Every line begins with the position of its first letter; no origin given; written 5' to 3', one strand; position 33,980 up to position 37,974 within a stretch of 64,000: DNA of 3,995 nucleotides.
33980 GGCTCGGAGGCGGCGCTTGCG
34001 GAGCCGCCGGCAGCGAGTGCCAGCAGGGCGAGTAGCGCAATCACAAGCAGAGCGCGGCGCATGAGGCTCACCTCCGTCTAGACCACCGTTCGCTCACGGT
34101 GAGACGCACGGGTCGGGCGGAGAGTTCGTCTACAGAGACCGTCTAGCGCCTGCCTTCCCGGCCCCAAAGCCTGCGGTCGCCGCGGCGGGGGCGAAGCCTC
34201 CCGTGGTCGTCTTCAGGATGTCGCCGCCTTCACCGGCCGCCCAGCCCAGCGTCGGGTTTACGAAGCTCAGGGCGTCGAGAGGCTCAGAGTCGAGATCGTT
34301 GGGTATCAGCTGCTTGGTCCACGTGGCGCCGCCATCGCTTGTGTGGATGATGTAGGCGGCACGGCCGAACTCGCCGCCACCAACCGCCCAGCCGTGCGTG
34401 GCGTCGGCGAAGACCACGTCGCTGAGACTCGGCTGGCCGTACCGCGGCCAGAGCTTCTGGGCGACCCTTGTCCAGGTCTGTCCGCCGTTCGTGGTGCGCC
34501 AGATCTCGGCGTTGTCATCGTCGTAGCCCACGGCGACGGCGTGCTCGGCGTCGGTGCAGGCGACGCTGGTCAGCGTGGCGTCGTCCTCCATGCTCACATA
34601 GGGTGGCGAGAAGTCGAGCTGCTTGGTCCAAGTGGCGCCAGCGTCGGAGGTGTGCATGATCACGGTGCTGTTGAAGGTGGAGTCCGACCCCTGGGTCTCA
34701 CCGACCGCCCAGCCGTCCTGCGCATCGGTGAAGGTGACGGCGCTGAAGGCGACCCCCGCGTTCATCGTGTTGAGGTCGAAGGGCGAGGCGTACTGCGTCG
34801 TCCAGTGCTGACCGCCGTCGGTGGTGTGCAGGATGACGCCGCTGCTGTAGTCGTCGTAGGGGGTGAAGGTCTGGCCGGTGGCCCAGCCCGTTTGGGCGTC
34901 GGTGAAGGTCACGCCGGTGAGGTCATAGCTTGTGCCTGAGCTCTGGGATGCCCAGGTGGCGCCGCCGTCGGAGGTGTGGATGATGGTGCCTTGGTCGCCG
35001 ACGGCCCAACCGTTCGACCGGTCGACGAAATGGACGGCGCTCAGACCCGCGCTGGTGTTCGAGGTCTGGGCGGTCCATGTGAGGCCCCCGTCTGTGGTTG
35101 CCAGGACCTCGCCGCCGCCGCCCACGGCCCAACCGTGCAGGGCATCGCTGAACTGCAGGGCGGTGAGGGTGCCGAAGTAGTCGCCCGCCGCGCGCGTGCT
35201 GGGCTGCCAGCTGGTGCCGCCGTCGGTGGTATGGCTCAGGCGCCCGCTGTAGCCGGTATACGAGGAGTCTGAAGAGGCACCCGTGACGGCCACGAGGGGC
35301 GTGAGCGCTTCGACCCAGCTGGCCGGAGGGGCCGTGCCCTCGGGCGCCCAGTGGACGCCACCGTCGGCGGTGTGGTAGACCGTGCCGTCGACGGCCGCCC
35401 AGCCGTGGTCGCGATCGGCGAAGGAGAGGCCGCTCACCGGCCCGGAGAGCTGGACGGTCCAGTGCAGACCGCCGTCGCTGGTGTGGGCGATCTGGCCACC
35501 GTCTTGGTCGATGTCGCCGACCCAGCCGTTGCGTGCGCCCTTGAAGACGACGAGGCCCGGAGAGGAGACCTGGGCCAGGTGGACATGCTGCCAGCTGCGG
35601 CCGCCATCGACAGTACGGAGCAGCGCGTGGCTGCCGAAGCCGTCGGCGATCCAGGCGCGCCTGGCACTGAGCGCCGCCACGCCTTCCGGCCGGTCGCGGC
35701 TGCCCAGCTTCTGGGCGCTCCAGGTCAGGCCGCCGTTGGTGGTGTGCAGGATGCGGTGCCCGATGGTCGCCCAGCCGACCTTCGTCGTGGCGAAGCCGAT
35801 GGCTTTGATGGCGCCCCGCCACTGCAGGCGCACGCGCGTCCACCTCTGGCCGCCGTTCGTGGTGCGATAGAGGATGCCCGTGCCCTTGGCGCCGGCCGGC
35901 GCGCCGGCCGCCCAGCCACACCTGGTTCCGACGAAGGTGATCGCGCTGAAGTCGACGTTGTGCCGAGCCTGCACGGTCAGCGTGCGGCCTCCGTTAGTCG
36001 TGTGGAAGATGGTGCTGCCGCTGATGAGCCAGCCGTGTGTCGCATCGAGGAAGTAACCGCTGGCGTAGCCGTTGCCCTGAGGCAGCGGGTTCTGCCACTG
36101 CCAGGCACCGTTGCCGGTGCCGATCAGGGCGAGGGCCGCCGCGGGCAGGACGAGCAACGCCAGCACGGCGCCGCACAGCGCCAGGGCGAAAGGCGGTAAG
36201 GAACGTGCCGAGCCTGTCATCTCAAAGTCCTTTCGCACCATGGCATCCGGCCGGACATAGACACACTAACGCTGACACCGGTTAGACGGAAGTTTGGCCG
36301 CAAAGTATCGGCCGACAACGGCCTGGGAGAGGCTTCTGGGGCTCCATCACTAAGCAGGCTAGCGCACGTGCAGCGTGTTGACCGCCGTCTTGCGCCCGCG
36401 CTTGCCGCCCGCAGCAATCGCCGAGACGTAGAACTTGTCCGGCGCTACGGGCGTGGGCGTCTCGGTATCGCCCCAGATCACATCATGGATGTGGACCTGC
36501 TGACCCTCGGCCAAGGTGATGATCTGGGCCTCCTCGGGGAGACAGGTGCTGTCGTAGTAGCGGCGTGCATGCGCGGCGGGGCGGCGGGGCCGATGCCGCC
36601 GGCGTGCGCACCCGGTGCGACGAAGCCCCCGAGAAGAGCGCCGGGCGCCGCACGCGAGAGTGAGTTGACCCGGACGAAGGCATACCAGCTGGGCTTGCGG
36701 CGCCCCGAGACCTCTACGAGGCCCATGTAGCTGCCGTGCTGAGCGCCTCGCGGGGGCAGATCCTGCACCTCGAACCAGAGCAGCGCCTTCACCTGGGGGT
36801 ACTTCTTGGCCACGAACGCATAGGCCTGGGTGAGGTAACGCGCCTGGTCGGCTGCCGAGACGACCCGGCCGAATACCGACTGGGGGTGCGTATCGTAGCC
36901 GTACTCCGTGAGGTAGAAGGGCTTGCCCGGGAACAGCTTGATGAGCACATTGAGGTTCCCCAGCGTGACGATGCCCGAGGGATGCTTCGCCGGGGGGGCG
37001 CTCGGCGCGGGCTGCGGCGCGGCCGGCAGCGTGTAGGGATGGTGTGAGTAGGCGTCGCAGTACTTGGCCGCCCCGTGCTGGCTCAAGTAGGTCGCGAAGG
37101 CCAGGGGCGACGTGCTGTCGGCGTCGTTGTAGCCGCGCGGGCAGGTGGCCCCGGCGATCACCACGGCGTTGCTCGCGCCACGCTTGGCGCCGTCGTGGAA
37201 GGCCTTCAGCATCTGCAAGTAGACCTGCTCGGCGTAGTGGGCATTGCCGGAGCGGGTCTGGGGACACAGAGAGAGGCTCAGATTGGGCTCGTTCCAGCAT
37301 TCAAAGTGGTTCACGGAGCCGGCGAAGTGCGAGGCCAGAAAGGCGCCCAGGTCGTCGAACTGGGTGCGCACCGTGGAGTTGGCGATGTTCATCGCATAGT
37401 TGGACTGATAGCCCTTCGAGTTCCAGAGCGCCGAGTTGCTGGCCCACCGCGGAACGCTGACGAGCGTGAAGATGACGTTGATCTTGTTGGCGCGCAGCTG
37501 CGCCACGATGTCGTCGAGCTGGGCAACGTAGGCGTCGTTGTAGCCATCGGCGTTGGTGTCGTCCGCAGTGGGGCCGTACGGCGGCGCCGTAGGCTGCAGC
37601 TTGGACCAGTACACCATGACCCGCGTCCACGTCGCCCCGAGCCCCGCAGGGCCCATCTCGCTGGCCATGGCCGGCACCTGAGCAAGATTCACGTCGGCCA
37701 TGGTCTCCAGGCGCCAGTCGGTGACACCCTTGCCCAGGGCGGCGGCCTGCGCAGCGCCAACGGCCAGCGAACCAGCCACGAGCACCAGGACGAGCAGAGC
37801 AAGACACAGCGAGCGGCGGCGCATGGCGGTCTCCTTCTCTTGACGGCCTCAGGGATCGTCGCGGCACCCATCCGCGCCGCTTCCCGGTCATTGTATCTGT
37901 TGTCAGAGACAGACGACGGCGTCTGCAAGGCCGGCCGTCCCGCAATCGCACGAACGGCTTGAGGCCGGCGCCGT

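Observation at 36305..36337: Conserved 33-nt motif with compensatory stem change upstream of two secreted-protein genes (second copy 47615..47647)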

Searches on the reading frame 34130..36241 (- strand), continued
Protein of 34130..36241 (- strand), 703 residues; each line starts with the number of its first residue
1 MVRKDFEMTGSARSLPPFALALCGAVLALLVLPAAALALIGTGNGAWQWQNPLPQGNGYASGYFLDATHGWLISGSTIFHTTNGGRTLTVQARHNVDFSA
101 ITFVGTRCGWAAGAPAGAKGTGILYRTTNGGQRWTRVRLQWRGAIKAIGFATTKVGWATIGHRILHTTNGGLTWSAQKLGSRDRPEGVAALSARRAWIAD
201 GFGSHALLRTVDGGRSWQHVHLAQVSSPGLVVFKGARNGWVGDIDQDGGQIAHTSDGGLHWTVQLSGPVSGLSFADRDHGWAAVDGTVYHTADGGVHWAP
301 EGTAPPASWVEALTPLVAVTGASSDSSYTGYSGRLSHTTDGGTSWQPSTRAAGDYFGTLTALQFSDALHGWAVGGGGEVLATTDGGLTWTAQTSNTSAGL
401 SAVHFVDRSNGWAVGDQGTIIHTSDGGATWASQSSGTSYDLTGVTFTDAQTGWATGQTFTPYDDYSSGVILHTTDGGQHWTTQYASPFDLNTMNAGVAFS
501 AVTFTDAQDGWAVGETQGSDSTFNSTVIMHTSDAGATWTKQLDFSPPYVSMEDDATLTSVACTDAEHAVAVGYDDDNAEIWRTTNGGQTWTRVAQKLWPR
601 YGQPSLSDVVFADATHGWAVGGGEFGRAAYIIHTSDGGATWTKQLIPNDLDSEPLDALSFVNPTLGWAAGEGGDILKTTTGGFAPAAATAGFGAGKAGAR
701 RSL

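Call 61: search_protein_families(library=ncbifam, proteins=[L030:758-1345:+, L030:1324-1929:+, window:34130-36220:-], max_evalue=0.001)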
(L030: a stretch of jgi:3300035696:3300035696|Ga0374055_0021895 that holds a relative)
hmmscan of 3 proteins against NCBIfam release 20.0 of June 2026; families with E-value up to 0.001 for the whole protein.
L030:758-1345:+ (196 aa): 74 families (the best 25 are shown)
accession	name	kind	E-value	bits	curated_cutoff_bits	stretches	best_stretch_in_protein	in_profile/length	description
NF007225.0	PRK09643.1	equivalog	4.1e-30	105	190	1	20-185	19-185/204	RNA polymerase sigma factor SigM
NF008888.0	PRK11922.1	equivalog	6.2e-26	91.4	204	1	18-184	19-198/231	RNA polymerase sigma factor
NF009171.0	PRK12518.1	equivalog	2.8e-25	89.2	208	1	18-185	17-187/191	RNA polymerase sigma factor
NF007216.0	PRK09638.1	equivalog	4.5e-23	81.9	194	1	19-186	9-178/180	RNA polymerase sigma factor SigY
NF006089.0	PRK08241.1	subfamily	4.3e-20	72.1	240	1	16-112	10-106/343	RNA polymerase subunit sigma-70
NF004113.0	PRK05602.1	equivalog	8.5e-20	71.3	208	1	19-187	36-206/211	RNA polymerase sigma factor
TIGR02954.1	Sig70_famx3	hypoth_equivalog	1.8e-19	70.1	188.5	1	19-183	7-168/170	RNA polymerase sigma-70 factor, TIGR02954 family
NF009166.1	PRK12513.1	equivalog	9.6e-18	64.6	206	1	20-186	14-190/193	RNA polymerase sigma factor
TIGR02983.1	SigE-fam_strep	subfamily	5.8e-17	62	141.55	1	26-183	4-159/162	SigE family RNA polymerase sigma factor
TIGR02939.1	RpoE_Sigma70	equivalog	1.1e-16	61.4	236.15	1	19-103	11-95/190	RNA polymerase sigma factor RpoE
NF007229.0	PRK09647.1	equivalog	2.1e-16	59.9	265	1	35-187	51-207/220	RNA polymerase sigma factor SigE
TIGR02937.1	sigma70-ECF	superfamily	3.8e-16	59.1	42.9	1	28-178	1-161/165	sigma-70 family RNA polymerase sigma factor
NF009168.0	PRK12515.1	subfamily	5.8e-16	58.5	236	1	14-184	8-181/189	RNA polymerase sigma factor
NF007227.0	PRK09645.1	subfamily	6.3e-16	58.8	202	1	30-183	15-171/177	sigma-70 family RNA polymerase sigma factor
NF007223.0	PRK09641.1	equivalog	7.3e-16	58.6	209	1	17-182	7-184/187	RNA polymerase sigma factor SigW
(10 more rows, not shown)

L030:1324-1929:+ (202 aa): 0 families

window:34130-36220:- (696 aa): 1 family
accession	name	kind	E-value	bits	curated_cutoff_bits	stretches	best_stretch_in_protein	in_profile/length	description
NF010237.0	PRK13684.1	equivalog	6.8e-51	173.3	326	6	382-474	37-122/334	photosynthesis system II assembly factor Ycf48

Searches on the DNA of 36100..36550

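Call 79: search_rna_families(source=window, start=36100, end=36550, threshold=evalue, max_evalue=1)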
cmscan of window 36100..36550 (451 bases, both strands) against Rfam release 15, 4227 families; matches with E-value up to 1: 1.
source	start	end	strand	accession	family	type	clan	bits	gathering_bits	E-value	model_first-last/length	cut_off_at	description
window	36444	36493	-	RF01128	sR43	Gene; snRNA; snoRNA; CD-box;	-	13.5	45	0.64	17-56/56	no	Small nucleolar RNA sR42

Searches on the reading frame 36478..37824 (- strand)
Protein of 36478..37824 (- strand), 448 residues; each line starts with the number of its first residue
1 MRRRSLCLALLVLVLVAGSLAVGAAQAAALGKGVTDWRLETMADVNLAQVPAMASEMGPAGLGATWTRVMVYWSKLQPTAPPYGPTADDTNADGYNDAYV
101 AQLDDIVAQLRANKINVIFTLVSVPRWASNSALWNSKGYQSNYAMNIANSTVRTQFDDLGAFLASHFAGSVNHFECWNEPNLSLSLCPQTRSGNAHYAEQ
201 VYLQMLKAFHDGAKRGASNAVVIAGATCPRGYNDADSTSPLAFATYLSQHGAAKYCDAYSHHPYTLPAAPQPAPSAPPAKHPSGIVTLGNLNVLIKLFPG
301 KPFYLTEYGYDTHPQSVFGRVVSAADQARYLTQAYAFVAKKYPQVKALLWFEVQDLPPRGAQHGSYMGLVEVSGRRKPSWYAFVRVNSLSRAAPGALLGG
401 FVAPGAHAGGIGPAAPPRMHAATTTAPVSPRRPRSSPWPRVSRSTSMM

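Call 7: search_protein_families(library=pfam, proteins=[window:36478-37824:-], max_evalue=0.01)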
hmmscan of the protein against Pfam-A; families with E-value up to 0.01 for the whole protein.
window:36478-37824:- (448 aa): 2 families
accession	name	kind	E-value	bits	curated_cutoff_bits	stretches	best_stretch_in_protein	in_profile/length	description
PF18989.5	DUF5722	-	5.4e-11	42.5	30.5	1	95-387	59-370/393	Family of unknown function (DUF5722)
PF00150.24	Cellulase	-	3.3e-06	27.2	23.5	1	63-183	34-133/272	Cellulase (glycosyl hydrolase family 5)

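Call 61: search_protein_families(library=ncbifam, proteins=[window:36478-37824:-], max_evalue=0.001)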
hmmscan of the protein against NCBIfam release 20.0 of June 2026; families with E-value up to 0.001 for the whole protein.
window:36478-37824:- (448 aa): 0 families
